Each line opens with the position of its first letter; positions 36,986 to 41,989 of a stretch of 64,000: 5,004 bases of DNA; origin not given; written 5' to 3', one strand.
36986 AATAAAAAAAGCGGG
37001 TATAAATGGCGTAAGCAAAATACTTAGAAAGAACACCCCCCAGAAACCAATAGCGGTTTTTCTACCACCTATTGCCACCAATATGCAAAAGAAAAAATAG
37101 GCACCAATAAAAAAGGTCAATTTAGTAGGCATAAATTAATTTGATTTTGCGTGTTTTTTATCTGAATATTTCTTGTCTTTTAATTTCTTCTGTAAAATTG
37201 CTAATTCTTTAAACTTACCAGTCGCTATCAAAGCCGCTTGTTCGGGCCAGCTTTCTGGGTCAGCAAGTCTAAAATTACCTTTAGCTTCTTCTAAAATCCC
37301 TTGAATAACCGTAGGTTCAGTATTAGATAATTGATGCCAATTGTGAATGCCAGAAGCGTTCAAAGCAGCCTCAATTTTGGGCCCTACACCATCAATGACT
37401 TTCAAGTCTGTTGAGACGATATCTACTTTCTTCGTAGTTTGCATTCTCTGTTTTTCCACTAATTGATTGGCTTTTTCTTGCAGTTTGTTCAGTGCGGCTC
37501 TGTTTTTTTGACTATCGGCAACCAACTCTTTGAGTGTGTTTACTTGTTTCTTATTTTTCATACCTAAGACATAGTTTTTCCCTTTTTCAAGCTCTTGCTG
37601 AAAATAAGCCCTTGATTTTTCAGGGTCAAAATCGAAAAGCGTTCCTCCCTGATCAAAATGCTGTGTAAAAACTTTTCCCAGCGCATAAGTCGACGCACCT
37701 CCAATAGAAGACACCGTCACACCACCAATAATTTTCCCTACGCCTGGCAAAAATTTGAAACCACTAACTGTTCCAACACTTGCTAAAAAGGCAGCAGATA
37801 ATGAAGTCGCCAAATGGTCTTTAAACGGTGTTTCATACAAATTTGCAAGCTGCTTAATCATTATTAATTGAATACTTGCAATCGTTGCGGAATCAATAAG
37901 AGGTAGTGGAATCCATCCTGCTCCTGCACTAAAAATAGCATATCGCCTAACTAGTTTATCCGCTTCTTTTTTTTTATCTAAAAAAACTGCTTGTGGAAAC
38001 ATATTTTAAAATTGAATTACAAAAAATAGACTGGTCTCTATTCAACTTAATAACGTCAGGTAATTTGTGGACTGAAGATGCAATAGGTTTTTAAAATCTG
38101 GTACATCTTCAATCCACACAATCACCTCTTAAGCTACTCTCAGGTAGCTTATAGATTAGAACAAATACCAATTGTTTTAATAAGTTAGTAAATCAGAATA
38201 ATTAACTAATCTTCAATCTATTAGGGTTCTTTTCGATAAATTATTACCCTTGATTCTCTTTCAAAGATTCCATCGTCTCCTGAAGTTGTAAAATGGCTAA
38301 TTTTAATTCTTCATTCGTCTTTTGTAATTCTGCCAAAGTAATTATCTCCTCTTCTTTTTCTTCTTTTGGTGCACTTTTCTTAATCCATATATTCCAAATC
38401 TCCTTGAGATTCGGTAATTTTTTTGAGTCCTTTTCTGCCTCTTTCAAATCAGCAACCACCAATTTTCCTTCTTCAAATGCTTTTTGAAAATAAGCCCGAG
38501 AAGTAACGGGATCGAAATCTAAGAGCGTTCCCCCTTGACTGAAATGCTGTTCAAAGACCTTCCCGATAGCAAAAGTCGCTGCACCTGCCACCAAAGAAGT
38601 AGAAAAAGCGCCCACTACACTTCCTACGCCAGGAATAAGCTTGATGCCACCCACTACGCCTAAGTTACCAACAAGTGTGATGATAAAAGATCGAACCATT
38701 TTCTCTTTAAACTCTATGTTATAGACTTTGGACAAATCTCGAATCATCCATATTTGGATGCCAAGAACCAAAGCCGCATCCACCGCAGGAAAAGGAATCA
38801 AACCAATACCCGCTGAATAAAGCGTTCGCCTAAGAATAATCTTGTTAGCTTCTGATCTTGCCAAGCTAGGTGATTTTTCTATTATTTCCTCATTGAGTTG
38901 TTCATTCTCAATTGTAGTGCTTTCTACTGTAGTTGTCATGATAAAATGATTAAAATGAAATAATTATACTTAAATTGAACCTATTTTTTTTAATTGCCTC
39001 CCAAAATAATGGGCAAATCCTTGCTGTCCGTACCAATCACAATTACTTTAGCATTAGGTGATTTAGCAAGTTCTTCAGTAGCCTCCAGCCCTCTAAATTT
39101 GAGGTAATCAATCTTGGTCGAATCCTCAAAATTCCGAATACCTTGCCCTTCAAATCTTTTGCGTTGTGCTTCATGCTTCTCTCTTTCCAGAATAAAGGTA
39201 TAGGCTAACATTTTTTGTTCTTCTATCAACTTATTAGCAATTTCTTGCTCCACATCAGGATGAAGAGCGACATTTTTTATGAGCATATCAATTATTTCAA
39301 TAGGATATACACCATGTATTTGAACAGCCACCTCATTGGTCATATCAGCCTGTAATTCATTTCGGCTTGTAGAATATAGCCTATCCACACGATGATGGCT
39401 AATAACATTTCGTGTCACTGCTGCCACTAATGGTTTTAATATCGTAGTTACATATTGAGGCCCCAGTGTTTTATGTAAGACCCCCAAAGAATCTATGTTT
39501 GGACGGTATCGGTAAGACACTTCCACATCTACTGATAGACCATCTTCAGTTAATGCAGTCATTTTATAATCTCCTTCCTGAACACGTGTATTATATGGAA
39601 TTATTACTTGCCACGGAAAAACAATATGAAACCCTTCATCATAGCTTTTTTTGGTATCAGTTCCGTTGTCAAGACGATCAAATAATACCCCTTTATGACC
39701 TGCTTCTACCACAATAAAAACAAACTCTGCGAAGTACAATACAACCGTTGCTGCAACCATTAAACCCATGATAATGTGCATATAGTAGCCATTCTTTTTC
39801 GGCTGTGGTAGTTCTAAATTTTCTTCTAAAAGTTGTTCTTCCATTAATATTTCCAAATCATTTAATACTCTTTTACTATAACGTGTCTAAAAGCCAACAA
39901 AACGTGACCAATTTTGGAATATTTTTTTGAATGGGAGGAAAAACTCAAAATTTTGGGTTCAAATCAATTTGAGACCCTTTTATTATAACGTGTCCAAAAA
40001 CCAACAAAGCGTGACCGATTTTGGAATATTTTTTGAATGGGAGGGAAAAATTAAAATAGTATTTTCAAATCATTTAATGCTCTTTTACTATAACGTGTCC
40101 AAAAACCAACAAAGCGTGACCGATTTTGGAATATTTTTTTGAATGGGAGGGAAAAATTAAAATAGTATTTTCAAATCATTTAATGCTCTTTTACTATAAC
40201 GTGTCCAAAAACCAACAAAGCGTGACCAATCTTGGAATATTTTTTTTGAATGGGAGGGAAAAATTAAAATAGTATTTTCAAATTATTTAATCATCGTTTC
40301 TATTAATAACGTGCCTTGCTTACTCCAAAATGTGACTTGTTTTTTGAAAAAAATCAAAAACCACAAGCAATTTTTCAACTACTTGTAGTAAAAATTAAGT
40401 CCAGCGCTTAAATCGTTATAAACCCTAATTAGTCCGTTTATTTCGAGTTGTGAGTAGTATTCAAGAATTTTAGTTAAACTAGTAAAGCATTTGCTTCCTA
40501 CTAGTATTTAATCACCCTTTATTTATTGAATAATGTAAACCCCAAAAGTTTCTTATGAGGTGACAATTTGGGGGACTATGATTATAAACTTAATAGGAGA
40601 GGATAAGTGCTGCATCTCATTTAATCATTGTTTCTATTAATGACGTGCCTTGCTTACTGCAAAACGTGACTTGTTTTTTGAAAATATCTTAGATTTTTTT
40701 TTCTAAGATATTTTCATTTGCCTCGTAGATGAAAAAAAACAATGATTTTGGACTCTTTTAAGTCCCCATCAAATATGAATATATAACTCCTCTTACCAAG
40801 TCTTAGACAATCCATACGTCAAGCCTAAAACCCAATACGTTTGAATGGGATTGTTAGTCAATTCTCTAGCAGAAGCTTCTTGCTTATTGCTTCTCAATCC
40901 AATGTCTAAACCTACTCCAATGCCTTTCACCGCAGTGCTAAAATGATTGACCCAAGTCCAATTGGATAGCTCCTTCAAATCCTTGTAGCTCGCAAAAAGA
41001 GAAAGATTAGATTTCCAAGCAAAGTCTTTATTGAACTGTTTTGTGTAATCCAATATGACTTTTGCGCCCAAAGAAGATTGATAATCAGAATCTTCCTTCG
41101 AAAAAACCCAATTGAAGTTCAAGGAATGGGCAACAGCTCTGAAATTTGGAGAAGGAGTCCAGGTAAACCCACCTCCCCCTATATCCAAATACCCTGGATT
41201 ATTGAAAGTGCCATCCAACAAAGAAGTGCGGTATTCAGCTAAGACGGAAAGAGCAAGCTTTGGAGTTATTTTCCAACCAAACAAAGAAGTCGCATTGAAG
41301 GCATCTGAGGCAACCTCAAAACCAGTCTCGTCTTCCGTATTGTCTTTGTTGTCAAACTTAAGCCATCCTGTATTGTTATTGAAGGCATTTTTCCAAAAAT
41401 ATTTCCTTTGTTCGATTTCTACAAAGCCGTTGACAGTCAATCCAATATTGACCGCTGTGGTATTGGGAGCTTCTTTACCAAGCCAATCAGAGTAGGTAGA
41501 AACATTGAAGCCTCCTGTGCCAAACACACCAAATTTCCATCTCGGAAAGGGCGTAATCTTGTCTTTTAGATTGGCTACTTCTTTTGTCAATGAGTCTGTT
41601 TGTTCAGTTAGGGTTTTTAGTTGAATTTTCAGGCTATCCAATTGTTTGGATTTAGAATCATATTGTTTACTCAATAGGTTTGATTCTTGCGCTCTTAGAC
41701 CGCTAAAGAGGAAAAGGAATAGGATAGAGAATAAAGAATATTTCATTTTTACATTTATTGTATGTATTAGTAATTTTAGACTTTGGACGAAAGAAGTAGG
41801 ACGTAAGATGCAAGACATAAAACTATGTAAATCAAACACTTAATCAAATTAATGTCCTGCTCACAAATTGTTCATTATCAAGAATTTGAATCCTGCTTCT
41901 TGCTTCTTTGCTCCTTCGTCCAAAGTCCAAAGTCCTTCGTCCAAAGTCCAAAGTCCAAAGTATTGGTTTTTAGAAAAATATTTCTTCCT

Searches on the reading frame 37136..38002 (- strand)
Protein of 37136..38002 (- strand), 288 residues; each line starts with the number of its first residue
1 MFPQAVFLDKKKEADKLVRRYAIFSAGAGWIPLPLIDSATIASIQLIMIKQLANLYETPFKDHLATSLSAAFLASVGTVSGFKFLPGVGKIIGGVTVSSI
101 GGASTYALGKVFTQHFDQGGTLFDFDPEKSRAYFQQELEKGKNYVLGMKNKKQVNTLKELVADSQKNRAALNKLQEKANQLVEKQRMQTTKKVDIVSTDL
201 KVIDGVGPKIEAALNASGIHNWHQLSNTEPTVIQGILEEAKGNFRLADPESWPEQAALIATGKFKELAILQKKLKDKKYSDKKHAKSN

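Call 33: search_protein_families(library=pfam, proteins=[window:37136-38002:-], max_evalue=0.0001)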
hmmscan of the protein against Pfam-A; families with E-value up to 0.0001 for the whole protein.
window:37136-38002:- (288 aa): 1 family
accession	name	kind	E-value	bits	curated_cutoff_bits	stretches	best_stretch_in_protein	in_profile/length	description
PF05128.17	DUF697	-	1.2e-08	35.3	27.7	1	11-90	19-99/162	Domain of unknown function (DUF697)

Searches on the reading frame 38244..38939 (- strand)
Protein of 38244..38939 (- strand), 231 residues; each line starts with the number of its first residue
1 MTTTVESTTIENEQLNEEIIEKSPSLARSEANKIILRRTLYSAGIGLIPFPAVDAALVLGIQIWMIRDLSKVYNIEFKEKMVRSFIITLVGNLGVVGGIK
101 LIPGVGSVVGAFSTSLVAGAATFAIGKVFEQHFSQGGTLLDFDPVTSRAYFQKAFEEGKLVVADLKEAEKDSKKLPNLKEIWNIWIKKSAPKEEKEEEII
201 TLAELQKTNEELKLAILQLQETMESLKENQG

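Call 33: search_protein_families(library=pfam, proteins=[window:38244-38939:-], max_evalue=0.0001)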
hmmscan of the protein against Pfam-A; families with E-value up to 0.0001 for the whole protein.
window:38244-38939:- (231 aa): 1 family
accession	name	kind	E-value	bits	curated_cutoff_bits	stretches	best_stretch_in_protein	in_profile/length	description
PF05128.17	DUF697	-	1.2e-11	45.1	27.7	1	13-124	4-110/162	Domain of unknown function (DUF697)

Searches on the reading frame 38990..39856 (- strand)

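Call 33: search_protein_families(library=pfam, proteins=[window:38990-39856:-], max_evalue=0.0001)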
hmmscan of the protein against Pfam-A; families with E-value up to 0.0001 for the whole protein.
window:38990-39856:- (288 aa): 1 family
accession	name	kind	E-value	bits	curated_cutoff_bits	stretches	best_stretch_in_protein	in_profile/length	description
PF01145.31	Band_7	-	4.2e-27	95.8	23.6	1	49-224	2-166/176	SPFH domain / Band 7 family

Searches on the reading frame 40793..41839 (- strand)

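Call 33: search_protein_families(library=pfam, proteins=[window:40793-41839:-], max_evalue=0.0001)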
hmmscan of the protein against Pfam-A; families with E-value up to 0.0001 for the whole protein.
window:40793-41839:- (348 aa): 1 family
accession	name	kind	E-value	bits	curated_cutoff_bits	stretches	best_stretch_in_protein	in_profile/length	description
PF11276.14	DUF3078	-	5.3e-10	40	25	1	112-210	2-91/92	Protein of unknown function (DUF3078)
